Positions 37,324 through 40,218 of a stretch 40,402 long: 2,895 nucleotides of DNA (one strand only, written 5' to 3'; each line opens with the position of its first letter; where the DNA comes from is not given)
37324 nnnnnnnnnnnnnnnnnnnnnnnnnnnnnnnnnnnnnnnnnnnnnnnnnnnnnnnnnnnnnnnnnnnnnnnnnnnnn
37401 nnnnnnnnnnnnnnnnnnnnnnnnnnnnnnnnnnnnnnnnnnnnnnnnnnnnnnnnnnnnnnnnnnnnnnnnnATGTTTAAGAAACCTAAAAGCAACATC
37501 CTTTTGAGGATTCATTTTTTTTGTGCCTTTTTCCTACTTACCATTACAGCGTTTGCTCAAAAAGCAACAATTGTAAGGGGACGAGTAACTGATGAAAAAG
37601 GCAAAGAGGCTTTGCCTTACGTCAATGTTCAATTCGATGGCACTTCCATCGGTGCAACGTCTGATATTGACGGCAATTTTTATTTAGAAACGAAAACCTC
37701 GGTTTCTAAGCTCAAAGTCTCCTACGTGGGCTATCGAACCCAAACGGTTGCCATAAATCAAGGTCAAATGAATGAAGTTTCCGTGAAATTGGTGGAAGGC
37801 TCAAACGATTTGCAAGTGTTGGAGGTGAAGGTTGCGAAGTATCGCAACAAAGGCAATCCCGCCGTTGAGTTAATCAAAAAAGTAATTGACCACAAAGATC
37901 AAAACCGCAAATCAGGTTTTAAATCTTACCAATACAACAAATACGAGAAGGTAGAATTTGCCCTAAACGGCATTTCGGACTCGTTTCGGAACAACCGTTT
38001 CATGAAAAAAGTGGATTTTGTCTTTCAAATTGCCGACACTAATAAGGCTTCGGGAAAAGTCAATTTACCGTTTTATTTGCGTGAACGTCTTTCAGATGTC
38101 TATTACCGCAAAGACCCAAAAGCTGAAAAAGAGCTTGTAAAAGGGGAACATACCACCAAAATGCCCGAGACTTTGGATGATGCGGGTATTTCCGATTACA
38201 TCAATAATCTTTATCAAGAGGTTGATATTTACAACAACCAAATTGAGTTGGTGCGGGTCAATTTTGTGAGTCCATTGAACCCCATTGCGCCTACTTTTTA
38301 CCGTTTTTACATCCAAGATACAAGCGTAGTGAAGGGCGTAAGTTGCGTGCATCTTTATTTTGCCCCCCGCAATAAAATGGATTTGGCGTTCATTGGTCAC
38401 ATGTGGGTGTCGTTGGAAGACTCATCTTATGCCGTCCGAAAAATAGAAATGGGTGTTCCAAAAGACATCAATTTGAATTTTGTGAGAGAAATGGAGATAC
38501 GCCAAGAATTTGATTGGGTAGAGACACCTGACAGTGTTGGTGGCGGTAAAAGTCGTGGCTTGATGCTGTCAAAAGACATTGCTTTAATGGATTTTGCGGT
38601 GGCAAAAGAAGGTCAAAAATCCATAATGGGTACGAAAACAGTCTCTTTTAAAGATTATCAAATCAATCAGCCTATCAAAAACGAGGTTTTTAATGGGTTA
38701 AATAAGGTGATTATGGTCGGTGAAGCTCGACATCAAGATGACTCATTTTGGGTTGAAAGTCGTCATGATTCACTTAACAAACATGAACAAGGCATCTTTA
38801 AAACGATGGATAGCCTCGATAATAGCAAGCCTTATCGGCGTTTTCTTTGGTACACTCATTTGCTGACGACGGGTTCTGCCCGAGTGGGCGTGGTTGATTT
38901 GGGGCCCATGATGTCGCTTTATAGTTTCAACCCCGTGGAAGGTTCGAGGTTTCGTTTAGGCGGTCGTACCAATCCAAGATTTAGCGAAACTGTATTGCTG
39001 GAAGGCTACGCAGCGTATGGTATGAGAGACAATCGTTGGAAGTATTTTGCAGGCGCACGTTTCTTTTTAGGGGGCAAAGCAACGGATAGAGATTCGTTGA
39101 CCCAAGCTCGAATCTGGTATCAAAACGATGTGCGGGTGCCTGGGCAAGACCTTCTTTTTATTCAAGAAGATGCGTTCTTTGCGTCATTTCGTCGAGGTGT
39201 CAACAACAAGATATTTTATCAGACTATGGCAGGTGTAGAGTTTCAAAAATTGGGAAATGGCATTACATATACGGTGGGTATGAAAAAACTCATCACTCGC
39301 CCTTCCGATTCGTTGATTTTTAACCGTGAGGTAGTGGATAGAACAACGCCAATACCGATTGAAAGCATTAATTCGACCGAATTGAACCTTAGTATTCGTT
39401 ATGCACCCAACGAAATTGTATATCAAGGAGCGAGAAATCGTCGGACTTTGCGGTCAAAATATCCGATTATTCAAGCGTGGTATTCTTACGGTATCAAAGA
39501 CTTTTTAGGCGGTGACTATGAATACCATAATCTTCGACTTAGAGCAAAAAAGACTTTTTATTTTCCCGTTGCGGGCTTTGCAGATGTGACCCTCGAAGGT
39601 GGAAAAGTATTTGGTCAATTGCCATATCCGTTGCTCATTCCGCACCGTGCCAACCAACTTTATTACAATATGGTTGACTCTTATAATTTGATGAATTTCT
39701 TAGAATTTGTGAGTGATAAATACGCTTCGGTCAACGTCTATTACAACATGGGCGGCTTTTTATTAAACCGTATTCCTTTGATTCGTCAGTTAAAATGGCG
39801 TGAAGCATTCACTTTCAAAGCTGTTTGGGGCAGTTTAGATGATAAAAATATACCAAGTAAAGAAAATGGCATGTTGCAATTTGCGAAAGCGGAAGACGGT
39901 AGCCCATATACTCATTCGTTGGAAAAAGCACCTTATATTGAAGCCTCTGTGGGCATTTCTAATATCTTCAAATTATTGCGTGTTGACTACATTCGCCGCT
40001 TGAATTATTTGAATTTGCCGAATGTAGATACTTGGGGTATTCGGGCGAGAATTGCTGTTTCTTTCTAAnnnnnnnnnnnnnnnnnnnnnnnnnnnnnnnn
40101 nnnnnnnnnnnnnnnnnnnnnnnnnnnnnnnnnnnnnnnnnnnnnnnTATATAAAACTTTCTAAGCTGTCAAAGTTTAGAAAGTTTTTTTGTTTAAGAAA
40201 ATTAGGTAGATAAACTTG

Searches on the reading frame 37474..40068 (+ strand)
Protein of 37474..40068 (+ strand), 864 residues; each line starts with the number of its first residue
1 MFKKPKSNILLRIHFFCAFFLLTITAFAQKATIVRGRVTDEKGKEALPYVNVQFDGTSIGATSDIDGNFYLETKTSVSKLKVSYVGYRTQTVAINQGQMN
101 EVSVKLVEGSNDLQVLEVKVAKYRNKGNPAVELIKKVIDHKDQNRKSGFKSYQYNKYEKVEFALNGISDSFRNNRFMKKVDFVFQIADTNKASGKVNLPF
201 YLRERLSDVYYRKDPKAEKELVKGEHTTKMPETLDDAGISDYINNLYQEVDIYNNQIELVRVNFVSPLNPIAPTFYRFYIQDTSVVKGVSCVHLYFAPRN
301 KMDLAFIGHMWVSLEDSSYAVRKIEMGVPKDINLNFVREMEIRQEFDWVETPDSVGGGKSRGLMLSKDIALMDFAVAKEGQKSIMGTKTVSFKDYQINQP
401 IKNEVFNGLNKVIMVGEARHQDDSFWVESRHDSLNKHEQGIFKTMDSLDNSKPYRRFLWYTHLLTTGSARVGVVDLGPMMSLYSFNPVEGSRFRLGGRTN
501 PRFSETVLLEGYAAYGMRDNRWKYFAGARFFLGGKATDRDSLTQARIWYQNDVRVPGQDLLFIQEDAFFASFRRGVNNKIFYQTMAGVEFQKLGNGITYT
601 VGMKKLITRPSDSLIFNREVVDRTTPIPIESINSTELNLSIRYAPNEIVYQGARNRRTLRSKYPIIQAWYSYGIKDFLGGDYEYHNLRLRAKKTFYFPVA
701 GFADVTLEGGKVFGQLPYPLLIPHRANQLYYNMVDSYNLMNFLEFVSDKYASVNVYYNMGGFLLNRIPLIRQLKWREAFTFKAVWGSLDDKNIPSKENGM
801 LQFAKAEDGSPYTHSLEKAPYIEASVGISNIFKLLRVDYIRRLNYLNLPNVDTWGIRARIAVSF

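Call 8: search_protein_families(library=pfam, proteins=[window:37474-40068:+], max_evalue=0.01)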
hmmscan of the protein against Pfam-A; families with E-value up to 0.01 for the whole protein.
window:37474-40068:+ (864 aa): 3 families
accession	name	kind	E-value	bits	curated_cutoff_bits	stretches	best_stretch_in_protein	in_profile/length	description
PF18939.6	DUF5686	-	2.4e-45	155.6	39.2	1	134-785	2-655/669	Family of unknown function (DUF5686)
PF13715.12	CarbopepD_reg_2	-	2.7e-17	63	32.2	1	34-117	1-85/88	CarboxypepD_reg-like domain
PF13620.12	CarboxypepD_reg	-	4.6e-09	37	32.3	1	34-106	2-81/82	Carboxypeptidase regulatory-like domain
